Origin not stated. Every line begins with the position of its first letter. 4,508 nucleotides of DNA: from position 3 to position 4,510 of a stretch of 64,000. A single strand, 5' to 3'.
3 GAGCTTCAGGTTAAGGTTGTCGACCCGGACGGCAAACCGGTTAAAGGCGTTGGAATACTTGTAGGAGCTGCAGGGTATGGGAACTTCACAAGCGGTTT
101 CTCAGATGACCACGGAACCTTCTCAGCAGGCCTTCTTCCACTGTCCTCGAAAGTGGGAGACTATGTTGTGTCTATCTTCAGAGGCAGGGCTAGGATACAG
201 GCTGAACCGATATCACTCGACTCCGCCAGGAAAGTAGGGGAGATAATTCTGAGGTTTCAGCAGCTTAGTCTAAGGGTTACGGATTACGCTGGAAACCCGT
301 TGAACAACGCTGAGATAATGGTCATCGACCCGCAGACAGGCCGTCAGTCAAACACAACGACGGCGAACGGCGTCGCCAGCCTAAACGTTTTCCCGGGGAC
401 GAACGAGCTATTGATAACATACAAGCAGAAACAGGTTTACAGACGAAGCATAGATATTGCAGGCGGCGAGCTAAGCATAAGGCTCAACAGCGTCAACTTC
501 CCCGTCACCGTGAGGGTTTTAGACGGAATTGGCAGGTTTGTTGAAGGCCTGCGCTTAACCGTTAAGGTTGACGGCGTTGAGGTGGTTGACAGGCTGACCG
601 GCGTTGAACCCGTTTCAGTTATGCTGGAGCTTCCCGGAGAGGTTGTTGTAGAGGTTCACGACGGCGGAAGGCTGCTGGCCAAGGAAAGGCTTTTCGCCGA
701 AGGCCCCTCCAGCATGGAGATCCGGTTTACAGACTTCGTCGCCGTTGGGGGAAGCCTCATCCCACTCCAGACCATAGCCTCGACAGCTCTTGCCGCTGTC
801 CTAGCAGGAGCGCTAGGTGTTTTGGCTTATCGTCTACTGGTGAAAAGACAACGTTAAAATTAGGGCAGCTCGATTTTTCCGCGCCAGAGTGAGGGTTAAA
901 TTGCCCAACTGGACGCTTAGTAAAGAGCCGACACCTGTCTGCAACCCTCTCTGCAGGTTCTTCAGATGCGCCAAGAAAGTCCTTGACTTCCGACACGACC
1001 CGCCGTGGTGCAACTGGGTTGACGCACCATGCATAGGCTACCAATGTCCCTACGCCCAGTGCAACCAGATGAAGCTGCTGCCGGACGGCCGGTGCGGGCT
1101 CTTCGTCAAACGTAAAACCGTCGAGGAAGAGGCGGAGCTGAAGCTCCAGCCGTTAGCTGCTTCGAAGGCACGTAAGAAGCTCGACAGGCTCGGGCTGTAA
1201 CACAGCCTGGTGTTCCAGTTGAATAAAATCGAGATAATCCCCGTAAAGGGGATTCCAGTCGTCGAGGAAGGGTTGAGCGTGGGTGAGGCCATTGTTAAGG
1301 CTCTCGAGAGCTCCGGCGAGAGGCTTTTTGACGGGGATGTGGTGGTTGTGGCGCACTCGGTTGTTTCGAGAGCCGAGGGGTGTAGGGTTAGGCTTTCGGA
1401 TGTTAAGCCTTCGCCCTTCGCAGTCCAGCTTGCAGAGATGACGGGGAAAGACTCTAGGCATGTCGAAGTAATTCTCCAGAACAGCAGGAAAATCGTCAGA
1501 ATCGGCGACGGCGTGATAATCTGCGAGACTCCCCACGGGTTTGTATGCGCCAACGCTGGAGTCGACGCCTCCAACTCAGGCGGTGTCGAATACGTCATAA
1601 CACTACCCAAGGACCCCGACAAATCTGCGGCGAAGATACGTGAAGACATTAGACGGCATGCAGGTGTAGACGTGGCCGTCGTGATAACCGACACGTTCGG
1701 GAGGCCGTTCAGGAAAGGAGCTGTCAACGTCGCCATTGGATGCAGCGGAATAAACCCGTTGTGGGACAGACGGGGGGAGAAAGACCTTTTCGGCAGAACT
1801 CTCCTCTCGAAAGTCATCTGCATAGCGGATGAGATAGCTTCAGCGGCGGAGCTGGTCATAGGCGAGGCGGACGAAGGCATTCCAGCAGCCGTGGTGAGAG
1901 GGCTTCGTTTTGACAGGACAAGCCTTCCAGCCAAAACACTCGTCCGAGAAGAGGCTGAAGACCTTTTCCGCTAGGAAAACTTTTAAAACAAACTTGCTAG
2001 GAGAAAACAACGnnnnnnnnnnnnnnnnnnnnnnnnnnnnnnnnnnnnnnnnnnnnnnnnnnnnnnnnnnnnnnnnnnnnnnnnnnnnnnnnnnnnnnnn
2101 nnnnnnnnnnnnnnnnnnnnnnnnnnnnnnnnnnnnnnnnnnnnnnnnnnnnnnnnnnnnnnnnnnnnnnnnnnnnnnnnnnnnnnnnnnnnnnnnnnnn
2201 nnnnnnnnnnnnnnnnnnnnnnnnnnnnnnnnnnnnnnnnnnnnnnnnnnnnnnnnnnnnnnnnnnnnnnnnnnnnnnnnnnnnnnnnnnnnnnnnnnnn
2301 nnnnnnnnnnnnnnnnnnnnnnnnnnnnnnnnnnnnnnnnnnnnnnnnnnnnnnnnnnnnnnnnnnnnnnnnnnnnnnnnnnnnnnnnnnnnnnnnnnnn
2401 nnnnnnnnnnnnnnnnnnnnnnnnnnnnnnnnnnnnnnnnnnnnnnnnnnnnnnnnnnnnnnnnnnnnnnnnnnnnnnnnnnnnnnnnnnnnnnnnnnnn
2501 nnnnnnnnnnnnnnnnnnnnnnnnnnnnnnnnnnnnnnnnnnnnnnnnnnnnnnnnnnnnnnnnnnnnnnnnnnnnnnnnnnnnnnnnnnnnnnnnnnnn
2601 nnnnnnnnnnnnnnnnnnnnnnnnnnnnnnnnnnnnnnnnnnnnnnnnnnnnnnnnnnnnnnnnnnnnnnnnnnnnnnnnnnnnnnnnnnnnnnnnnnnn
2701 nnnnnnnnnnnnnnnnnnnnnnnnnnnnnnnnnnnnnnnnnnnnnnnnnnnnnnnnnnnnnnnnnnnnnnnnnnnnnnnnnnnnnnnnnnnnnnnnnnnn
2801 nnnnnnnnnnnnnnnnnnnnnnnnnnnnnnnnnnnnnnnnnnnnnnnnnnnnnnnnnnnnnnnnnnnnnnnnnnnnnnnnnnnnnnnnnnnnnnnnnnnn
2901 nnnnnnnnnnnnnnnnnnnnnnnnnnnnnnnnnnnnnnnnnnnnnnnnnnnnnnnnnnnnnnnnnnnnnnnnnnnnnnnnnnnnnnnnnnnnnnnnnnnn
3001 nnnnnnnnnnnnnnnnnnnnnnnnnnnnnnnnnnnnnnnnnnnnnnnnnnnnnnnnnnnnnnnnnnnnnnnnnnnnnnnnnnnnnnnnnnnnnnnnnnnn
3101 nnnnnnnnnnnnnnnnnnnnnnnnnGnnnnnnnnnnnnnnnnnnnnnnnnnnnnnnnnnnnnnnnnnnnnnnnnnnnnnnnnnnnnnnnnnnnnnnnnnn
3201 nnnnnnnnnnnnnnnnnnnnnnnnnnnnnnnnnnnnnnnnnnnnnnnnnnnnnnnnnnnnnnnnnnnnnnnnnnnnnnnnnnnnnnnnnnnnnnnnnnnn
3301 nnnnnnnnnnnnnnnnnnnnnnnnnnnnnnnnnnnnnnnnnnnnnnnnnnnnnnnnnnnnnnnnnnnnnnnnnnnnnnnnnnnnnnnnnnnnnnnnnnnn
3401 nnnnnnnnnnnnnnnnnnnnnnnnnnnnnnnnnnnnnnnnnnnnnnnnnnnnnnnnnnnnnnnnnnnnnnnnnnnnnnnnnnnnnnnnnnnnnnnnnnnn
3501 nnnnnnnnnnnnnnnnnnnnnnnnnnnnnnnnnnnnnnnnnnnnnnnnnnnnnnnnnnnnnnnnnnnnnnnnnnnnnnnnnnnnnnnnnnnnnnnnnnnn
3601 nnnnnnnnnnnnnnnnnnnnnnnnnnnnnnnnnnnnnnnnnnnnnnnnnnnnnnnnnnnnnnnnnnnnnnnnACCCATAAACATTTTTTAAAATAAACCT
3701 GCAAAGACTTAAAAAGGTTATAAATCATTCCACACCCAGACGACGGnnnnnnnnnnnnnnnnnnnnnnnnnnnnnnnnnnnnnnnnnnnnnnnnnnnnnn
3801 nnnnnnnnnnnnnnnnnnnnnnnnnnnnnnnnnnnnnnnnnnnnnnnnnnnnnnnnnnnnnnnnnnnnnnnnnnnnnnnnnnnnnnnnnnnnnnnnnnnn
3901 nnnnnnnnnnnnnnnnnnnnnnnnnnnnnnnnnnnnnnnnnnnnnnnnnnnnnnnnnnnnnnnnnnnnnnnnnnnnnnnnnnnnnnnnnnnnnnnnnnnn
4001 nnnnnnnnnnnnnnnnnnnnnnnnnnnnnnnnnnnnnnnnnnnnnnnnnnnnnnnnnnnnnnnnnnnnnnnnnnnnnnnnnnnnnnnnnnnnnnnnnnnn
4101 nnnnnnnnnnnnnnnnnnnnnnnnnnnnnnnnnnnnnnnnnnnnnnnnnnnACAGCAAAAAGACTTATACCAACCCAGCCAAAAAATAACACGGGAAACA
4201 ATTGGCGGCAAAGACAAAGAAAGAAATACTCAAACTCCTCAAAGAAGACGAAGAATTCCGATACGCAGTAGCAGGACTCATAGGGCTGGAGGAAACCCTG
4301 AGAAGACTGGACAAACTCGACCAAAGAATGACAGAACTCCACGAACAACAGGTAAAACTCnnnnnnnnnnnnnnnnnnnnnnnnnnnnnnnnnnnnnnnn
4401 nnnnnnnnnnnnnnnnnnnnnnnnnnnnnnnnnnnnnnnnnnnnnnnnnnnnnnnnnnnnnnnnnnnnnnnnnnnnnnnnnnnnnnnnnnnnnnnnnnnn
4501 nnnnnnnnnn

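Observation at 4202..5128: Coiled-coil protein built from about 9 tandem 14-aa repeats fused to a putative PD-(D/E)xK nuclease-like domain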

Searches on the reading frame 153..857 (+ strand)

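Call 63: search_protein_families(library=pfam, proteins=[window:153-857:+], max_evalue=0.01)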
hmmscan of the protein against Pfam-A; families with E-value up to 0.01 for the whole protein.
window:153-857:+ (234 aa): 2 families
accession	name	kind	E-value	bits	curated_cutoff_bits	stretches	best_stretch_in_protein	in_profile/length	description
PF13620.12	CarboxypepD_reg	-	8.2e-08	32.9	32.3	1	38-106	2-73/82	Carboxypeptidase regulatory-like domain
PF02369.22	Big_1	-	0.00029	21.3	34.9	0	37-79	20-66/93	Bacterial Ig-like domain (group 1)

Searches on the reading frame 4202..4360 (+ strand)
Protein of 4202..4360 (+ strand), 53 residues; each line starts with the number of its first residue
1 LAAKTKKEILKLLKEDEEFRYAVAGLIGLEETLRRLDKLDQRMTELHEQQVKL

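Call 6: search_protein_families(library=pfam, proteins=[window:4202-4360:+], max_evalue=10)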
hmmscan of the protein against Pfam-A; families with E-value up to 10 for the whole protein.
window:4202-4360:+ (53 aa): 2 families
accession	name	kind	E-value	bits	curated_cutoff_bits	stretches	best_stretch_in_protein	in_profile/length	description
PF22746.1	SHOCT-like_DUF2089-C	-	0.039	14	27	2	24-41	12-29/32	SHOCT-like domain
PF08906.16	T6SS_Tdi1_C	-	0.046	14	27.4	1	8-40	31-63/75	T6SS immunity protein Tdi1, C-terminal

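Call 72: search_protein_families(library=phrogs, proteins=[window:4202-4360:+], max_evalue=1)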
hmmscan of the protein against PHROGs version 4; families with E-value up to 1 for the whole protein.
window:4202-4360:+ (53 aa): 4 families
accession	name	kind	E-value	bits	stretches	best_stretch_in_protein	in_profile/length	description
phrog_27596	-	unknown function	0.0026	19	1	11-53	51-93/111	-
phrog_18220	-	unknown function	0.034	14.9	1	4-45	34-75/169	-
phrog_13673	-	unknown function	0.22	12.8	1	25-49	13-37/77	-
phrog_6897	-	unknown function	0.27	12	1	21-50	90-119/215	-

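Call 81: find_homologous_proteins(query=window:4202-4357:+, max_evalue=0.001)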
Query window:4202-4357:+ (52 aa): 66 proteins with E <= 0.001 among 66 candidates.
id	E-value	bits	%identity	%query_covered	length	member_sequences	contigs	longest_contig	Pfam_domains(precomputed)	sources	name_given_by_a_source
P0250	3.4e-11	59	63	98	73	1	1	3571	-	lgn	-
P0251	7.9e-11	58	65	100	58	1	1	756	-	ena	-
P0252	8.9e-11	58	65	100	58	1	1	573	-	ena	-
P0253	8.9e-11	58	65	88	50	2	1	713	-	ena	-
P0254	1.3e-10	57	63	100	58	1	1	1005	-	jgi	jgi:hypothetical protein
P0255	1.3e-10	57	63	100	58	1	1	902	-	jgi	-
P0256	1.5e-10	57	63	94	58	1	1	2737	-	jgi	-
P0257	1.7e-10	57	60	100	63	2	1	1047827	-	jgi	jgi:hypothetical protein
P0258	1.7e-10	57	70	83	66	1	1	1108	-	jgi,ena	-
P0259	5.5e-10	55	60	92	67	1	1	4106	-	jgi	jgi:hypothetical protein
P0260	6.2e-10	55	70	83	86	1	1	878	PF12644.13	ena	-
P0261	6.6e-10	55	60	100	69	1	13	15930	-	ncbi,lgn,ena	-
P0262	6.9e-10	55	60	92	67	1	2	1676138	-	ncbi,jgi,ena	ncbi:MAG: hypothetical protein ACUX7D_06600 [Candidatus Methanodesulfokora washburnensis]|jgi:hypoth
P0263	7.3e-10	55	60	92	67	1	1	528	-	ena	-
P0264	7.4e-10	55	60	92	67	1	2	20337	-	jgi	jgi:hypothetical protein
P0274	1.5e-9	54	64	96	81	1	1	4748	PF12644.13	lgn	-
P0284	9.7e-9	52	57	94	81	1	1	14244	PF12644.13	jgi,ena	-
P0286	1.5e-8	51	60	90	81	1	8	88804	PF12644.13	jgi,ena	-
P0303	1.2e-5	42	64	69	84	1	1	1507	PF12644.13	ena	-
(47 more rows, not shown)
